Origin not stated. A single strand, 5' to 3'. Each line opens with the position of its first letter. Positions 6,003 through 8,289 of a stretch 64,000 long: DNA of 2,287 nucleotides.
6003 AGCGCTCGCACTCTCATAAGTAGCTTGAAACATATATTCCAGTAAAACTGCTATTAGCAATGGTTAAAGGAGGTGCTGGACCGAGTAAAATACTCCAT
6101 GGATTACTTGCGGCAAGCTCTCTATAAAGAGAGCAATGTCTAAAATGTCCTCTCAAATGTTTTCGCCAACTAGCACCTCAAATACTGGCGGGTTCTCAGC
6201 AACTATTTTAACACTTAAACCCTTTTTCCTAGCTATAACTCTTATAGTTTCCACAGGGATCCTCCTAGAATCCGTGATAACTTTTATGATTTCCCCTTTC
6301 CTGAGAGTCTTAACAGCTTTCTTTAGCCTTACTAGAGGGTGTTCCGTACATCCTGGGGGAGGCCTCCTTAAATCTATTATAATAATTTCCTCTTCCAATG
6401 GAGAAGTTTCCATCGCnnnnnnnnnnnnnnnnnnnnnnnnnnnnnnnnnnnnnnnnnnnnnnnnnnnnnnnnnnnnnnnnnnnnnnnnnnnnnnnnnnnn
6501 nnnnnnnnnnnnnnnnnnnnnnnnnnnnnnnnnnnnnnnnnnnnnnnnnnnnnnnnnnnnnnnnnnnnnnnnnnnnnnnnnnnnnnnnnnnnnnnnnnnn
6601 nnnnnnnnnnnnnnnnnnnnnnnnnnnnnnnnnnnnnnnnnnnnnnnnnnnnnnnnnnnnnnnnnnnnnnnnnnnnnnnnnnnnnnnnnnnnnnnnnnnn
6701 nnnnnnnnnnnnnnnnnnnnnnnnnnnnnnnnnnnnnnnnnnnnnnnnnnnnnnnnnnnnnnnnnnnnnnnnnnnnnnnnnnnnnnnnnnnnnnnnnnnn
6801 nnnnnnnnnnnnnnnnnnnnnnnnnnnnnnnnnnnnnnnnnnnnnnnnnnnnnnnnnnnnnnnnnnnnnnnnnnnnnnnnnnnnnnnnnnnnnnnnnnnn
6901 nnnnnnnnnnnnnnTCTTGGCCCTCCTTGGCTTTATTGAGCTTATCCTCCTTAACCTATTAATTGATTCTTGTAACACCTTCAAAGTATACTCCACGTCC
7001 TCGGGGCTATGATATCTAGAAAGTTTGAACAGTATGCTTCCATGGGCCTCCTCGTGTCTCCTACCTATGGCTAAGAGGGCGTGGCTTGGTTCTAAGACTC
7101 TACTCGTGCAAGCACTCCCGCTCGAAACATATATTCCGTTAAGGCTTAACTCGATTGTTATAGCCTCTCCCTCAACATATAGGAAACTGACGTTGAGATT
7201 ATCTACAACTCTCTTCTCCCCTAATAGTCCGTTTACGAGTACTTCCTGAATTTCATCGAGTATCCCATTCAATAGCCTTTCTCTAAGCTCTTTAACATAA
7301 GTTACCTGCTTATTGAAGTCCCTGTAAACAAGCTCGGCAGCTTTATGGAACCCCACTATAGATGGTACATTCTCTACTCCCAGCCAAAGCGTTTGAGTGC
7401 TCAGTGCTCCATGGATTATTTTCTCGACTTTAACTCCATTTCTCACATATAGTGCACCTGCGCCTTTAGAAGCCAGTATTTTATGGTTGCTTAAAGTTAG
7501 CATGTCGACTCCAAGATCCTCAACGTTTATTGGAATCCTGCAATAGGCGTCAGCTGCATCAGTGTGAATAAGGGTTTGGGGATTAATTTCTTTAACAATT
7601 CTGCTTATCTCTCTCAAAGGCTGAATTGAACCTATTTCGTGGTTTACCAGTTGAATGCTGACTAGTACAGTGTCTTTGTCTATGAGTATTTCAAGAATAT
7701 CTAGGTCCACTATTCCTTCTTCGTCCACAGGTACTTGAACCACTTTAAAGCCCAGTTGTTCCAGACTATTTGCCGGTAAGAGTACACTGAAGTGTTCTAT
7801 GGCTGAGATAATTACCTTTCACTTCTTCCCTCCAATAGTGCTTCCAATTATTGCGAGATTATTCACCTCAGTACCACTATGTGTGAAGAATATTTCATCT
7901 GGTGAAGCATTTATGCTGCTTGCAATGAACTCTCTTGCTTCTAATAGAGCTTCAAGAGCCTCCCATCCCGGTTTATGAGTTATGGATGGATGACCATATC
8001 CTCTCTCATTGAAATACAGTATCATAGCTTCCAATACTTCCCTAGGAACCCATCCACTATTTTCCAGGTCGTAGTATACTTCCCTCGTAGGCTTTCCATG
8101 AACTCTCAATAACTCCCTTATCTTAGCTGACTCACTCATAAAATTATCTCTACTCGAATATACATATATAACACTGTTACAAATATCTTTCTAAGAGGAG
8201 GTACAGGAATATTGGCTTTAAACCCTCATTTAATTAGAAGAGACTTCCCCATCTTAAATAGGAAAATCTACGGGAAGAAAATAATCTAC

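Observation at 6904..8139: IscS cysteine desulfurase interrupted by one in-frame UGA at a conserved Gly position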

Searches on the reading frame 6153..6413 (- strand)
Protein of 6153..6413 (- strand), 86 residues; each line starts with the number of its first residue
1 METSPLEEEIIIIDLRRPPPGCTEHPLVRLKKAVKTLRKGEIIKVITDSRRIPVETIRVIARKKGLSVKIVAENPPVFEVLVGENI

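Call 6: search_protein_families(library=pfam, proteins=[window:6153-6413:-])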
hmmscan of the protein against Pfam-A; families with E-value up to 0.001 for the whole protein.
window:6153-6413:- (86 aa): 1 family
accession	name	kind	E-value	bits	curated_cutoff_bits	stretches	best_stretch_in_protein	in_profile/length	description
PF01206.22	TusA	-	3.4e-08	33.7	28.6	1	26-82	13-68/70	Sulfurtransferase TusA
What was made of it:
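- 6153..6413 (-): tusA-like sulfur carrier gene (86 aa), last gene of the operon. call 6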

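Call 7: search_protein_families(library=ncbifam, proteins=[window:6153-6413:-])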
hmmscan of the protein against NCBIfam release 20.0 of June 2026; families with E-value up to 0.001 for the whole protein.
window:6153-6413:- (86 aa): 0 families

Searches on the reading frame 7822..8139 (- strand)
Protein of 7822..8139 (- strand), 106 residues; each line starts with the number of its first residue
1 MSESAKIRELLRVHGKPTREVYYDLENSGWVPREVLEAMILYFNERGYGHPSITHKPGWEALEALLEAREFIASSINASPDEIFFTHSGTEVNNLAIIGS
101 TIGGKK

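Call 11: list_cluster_members(proteins=[P0063, window:7822-8139:-, window:6417-6914:-])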
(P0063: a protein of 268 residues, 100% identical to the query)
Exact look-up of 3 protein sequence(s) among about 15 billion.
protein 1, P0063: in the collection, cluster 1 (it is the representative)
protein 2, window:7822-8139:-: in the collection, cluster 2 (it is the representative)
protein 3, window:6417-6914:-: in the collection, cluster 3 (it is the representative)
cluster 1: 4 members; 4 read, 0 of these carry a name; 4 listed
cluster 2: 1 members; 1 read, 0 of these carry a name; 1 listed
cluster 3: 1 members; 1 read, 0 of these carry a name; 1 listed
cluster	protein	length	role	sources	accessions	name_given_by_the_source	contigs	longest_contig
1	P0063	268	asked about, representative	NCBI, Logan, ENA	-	-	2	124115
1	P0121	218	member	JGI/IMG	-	-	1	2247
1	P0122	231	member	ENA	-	-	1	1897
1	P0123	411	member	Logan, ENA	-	-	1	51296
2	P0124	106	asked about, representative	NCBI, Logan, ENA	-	-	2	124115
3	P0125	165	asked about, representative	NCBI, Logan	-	-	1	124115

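Call 13: find_encoding_contigs(protein=P0123, flank=6000, max_places=6)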
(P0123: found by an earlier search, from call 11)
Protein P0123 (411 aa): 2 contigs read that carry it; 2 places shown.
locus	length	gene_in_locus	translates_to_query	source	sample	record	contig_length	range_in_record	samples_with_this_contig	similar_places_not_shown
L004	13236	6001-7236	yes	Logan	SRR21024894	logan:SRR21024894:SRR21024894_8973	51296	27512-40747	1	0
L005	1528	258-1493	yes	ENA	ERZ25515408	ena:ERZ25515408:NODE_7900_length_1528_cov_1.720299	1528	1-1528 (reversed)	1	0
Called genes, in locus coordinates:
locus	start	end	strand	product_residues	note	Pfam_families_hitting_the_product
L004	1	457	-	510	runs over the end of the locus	PF01409:tRNA-synt_2d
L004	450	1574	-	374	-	PF00266:Aminotran_5, PF00155:Aminotran_1_2 (weak), PF05889:SepSecS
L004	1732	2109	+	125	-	PF01022:HTH_5 (weak)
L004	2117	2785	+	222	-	PF00215:OMPdecase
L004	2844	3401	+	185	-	PF00156:Pribosyltran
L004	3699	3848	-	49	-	-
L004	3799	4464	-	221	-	PF00291:PALP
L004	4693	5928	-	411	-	PF00155:Aminotran_1_2, PF00266:Aminotran_5, PF01041:DegT_DnrJ_EryC1, PF01212:Beta_elim_lyase (weak), PF01053:Cys_Met_Meta_PP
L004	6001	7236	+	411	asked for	PF00266:Aminotran_5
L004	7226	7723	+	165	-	PF01592:NifU_N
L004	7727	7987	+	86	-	PF01206:TusA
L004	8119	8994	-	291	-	PF01656:CbiA, PF10609:ParA, PF13614:AAA_31, PF00037:Fer4 (weak), PF12837:Fer4_6 (weak), PF12838:Fer4_7 (weak), PF13187:Fer4_9, PF14697:Fer4_21, +6 more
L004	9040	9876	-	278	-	PF00142:Fer4_NifH (faint), PF01656:CbiA, PF10609:ParA, PF13614:AAA_31, PF14697:Fer4_21, PF12838:Fer4_7 (weak), PF13187:Fer4_9 (weak), PF00037:Fer4 (weak), +4 more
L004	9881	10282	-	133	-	PF02579:Nitro_FeMo-Co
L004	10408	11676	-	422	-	PF05559:DUF763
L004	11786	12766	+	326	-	PF01380:SIS (faint), PF10432:bact-PGI_C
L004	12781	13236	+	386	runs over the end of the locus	PF07690:MFS_1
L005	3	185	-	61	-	?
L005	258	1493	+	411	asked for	PF00266:Aminotran_5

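Call 21: find_encoding_contigs(protein=P0122, flank=3000, max_places=6)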
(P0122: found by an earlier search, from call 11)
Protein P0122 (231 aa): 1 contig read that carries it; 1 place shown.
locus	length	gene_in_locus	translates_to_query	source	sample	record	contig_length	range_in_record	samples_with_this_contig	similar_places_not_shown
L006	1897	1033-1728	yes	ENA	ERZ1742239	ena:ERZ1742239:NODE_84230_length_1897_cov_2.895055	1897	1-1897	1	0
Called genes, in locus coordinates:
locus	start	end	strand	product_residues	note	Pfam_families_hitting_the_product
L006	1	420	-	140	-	?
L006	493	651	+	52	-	-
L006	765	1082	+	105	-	PF00266:Aminotran_5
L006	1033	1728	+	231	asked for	PF00266:Aminotran_5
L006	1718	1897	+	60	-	?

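Call 22: find_encoding_contigs(protein=P0121, flank=3000, max_places=6)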
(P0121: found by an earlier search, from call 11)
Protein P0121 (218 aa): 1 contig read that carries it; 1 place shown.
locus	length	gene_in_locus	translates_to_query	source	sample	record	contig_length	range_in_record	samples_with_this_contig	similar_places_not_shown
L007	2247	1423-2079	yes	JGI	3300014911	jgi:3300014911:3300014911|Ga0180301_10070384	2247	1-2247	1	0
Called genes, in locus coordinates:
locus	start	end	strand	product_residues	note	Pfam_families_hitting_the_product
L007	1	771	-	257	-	?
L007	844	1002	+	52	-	-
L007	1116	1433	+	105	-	PF00266:Aminotran_5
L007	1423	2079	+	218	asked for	PF00266:Aminotran_5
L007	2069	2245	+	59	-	?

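Call 27: search_solved_structures(query=P0123, max_evalue=1e-30, show_alignments=2)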
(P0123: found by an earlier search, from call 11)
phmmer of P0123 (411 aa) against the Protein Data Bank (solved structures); distinct sequences matched with E-value up to 1e-30: 27.
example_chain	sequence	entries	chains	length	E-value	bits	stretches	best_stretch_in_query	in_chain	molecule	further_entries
4r5f_A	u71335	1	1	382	6.5e-94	318.4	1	21-402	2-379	Cysteine desulfurase IscS 2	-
4eb5_A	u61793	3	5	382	4.4e-93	315.7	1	21-402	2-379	Probable cysteine desulfurase 2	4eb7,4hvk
9wep_A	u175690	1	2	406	9.6e-83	281.6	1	19-406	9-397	cysteine desulfurase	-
9wer_A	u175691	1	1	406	1.3e-82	281.2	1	19-406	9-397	cysteine desulfurase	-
9wew_A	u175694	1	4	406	2.2e-82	280.4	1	20-406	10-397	cysteine desulfurase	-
9wfe_A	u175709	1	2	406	8.2e-82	278.5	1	20-406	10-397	cysteine desulfurase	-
9wf8_A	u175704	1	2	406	1.5e-81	277.6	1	20-406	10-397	cysteine desulfurase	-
9wfb_A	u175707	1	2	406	2.1e-81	277.2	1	20-406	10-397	cysteine desulfurase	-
9wfy_A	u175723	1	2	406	1.1e-80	274.9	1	20-406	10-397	cysteine desulfurase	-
8tvt_A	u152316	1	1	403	1e-73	251.9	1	15-401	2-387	Cysteine desulfurase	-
5wkp_A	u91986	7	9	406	1e-73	251.9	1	15-401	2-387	Cysteine desulfurase, mitochondrial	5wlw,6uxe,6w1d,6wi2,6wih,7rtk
8pk8_A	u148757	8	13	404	2.3e-73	250.7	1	19-401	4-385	Cysteine desulfurase | Isoform Mitochondrial of Cysteine desulfurase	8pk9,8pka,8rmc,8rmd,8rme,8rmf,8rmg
5usr_A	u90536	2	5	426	2.3e-73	250.7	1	19-401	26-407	Cysteine desulfurase, mitochondrial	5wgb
6nzu_A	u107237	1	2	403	2.7e-73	250.5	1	19-401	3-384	Cysteine desulfurase, mitochondrial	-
1ecx_A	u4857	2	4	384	2.8e-73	250.5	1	21-395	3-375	AMINOTRANSFERASE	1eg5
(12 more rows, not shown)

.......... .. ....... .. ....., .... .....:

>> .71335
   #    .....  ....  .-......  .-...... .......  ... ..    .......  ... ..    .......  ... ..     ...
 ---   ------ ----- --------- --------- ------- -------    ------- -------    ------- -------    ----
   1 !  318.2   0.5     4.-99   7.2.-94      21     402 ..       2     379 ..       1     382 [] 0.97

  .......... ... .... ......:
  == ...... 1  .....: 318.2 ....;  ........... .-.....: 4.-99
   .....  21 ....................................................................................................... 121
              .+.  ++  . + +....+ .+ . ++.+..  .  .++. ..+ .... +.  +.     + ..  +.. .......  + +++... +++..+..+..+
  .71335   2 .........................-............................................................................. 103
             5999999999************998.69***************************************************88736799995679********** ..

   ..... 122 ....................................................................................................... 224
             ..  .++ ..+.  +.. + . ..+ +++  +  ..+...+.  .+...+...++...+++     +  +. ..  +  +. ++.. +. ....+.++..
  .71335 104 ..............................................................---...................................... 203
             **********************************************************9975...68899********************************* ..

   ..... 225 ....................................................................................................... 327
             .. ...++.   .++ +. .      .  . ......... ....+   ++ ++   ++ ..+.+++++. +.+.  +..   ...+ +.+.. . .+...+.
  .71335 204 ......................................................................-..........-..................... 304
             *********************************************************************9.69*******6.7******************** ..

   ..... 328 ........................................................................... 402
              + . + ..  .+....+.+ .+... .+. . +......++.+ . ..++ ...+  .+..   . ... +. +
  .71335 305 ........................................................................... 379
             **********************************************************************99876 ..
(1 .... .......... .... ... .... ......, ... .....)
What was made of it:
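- Closest known: Archaeoglobus fulgidus IscS2 of the IscS-IscU complex. Same: It is the best solved-structure match (E about 1e-93, colinear over residues 21-402, call 27).
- Checked: The stop aligns with the Gly of the K-G-K loop of Archaeoglobus fulgidus IscS (4EB5/4R5F, E about 1e-93, call 27).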

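Call 43: find_encoding_contigs(protein=P0124, flank=500, max_places=10)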
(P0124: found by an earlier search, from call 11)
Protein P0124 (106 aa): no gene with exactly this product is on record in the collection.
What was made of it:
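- Tried and rejected: Look-up of the 106-aa N-terminal fragment (call 43): not on record.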
